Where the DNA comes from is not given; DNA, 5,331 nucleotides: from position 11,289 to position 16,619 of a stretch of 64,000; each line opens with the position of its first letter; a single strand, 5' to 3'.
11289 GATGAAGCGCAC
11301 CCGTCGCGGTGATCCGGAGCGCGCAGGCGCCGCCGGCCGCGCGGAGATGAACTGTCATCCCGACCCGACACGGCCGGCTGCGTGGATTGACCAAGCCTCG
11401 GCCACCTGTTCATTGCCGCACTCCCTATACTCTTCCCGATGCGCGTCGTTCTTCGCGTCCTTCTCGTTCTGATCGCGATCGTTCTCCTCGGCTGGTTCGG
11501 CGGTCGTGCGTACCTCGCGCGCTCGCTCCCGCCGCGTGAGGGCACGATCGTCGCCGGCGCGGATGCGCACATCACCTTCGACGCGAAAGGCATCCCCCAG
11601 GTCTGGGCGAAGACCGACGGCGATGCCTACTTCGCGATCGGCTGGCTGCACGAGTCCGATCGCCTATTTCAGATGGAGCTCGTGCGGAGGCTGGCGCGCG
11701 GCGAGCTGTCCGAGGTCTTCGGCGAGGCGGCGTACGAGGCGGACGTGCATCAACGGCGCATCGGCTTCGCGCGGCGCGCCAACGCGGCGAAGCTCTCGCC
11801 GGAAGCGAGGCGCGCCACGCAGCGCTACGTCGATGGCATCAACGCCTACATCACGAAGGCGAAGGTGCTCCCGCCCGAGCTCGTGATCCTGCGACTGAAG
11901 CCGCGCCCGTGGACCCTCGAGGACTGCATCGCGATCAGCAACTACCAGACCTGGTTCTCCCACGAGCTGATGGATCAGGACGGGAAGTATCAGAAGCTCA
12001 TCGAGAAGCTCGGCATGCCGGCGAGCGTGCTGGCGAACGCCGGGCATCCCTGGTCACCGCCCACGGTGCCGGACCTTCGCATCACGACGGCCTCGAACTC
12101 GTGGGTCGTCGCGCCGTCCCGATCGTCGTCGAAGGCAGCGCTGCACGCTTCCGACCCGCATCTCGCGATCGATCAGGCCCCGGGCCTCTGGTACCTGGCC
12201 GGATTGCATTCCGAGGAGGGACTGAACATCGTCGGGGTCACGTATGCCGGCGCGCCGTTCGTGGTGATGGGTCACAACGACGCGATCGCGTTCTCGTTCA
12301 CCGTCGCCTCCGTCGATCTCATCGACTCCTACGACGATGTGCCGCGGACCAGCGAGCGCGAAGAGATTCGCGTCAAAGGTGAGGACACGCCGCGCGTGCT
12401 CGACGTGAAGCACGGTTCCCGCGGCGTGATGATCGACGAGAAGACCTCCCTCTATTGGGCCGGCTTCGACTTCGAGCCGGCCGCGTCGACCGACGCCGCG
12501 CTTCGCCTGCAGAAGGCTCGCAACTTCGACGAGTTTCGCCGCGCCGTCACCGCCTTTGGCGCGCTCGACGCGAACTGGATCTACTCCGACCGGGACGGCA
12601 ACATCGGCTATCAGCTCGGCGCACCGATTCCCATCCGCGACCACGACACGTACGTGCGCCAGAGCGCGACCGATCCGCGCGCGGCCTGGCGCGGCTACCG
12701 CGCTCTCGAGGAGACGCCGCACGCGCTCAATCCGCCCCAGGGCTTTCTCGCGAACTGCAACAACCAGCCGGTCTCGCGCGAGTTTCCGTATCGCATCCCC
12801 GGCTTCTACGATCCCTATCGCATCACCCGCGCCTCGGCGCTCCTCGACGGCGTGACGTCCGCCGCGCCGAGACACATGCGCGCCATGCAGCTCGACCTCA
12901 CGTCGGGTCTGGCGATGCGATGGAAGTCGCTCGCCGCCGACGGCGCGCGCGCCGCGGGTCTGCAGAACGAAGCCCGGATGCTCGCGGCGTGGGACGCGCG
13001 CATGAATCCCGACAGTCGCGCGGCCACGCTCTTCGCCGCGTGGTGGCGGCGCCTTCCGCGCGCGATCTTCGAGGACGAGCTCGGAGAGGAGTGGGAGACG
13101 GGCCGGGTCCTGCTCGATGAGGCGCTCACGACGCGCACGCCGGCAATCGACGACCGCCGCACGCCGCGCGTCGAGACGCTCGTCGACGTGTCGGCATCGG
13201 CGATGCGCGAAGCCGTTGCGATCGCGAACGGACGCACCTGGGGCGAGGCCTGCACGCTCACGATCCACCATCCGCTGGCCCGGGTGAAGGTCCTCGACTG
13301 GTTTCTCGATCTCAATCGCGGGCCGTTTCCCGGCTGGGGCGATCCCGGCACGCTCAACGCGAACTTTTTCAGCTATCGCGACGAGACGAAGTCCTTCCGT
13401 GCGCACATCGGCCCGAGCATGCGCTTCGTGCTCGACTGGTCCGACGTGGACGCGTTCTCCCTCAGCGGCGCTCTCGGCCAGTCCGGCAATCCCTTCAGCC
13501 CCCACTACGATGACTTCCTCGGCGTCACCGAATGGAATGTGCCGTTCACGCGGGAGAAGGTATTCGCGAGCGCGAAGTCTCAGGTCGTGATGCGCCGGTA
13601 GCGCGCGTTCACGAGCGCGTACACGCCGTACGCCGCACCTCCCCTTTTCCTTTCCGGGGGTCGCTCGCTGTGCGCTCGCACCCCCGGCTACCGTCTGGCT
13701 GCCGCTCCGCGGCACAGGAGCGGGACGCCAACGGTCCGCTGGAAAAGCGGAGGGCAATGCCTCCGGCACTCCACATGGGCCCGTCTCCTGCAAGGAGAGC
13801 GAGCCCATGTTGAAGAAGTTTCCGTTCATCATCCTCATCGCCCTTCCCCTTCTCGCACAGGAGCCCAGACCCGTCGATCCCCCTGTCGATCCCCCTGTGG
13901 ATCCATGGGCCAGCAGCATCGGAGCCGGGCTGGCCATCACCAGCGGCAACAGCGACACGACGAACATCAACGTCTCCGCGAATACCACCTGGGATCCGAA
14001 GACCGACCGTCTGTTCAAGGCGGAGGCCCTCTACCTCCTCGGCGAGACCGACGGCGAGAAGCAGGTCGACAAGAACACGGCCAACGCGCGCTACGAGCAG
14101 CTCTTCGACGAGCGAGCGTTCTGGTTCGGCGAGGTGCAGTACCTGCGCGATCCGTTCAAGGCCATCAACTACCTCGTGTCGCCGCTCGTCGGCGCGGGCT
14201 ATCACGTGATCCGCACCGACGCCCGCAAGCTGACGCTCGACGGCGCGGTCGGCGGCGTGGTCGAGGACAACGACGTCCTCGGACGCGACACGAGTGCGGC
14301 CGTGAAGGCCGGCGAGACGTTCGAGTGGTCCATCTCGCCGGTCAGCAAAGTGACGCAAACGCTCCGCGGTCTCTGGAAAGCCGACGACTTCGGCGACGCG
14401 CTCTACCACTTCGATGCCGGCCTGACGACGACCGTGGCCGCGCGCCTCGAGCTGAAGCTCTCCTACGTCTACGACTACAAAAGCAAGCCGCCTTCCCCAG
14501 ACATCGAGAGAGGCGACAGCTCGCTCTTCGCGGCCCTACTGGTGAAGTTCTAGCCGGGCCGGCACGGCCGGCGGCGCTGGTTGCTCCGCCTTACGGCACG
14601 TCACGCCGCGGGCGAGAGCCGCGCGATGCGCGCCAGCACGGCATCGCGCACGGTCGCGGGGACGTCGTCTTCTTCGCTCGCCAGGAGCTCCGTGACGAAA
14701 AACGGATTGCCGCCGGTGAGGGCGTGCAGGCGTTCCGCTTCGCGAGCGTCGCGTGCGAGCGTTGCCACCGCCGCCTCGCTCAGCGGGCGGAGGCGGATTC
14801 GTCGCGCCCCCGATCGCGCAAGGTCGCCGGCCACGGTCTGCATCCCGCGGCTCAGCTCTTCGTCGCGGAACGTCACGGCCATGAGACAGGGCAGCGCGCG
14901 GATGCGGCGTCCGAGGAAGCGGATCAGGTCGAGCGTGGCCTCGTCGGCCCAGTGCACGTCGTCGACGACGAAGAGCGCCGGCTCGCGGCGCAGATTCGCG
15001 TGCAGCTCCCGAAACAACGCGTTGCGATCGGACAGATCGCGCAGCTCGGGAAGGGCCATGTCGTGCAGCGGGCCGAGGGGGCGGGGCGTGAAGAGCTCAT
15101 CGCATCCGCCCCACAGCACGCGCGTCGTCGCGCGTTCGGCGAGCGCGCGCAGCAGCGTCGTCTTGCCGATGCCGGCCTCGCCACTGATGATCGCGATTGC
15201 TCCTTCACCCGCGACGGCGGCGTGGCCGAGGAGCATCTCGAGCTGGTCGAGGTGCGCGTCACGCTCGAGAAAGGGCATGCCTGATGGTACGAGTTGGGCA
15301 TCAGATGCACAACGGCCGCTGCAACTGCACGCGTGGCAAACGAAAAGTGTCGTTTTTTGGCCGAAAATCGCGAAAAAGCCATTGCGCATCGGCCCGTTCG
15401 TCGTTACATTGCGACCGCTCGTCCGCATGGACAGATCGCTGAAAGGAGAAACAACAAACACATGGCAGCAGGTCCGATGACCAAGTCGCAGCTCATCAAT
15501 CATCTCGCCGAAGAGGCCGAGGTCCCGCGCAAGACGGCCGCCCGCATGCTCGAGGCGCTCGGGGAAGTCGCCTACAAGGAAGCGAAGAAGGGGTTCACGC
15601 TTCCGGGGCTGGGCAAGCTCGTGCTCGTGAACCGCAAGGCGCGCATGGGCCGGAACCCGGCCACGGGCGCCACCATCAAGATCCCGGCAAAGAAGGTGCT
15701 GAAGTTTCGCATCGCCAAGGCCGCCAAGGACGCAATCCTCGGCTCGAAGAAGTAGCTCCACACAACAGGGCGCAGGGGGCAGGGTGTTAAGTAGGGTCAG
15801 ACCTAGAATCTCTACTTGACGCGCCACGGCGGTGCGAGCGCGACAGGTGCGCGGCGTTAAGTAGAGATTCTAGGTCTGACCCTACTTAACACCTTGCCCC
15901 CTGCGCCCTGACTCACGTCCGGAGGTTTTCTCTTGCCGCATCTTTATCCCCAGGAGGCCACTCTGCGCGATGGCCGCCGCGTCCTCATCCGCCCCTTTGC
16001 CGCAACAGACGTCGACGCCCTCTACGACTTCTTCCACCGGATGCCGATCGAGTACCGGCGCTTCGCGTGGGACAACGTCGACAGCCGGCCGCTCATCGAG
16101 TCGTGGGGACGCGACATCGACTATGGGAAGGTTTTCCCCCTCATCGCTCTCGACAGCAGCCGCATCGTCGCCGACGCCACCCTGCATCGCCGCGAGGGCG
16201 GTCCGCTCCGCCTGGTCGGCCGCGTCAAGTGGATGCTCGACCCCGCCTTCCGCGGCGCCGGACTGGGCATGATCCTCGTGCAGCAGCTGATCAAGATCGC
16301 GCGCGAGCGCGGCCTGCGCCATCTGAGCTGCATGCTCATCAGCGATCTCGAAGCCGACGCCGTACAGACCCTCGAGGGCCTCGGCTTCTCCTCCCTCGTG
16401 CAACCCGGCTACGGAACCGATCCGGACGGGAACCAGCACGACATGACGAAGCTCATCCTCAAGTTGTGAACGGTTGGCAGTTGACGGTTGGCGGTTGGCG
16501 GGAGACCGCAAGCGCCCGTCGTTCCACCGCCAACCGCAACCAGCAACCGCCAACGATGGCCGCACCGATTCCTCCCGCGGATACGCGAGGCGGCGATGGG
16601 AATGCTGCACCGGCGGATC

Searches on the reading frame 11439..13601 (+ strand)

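Call 82: search_protein_families(library=pfam, proteins=[window:11439-13601:+], max_evalue=0.00001)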
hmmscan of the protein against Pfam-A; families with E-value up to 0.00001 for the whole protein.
window:11439-13601:+ (720 aa): 1 family
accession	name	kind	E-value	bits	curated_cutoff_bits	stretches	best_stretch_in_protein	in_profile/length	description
PF01804.23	Penicil_amidase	-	5.2e-159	531.8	21.3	1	43-694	2-655/675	Penicillin amidase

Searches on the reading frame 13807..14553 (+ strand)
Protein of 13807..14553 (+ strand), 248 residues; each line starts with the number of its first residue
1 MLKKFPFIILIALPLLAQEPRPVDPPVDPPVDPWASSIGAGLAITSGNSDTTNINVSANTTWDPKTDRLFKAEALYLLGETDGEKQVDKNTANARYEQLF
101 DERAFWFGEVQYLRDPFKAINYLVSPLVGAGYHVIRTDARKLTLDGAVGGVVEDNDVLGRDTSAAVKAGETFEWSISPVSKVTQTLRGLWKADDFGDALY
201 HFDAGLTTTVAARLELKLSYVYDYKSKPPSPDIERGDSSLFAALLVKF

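Call 82: search_protein_families(library=pfam, proteins=[window:13807-14553:+], max_evalue=0.00001)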
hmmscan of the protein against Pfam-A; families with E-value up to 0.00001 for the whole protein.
window:13807-14553:+ (248 aa): 1 family
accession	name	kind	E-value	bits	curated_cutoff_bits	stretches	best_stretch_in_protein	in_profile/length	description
PF04338.18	DUF481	-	3.8e-38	132.1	21.1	1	38-248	1-210/210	Protein of unknown function, DUF481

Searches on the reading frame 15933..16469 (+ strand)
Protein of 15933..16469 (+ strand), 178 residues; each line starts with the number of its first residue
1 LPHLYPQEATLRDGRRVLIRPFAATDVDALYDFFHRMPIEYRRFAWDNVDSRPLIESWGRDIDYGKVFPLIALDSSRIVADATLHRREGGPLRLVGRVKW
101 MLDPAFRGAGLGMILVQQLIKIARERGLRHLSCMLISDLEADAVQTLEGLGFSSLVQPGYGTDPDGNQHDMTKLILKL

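Call 82: search_protein_families(library=pfam, proteins=[window:15933-16469:+], max_evalue=0.00001)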
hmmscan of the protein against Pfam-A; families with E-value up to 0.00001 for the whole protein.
window:15933-16469:+ (178 aa): 2 families
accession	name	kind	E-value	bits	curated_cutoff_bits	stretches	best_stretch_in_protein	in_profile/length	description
PF13302.13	Acetyltransf_3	-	1.2e-06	29.7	25.4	1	16-133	1-119/138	Acetyltransferase (GNAT) domain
PF00583.31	Acetyltransf_1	-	1.2e-06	29.3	20.7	1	50-152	20-116/116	Acetyltransferase (GNAT) family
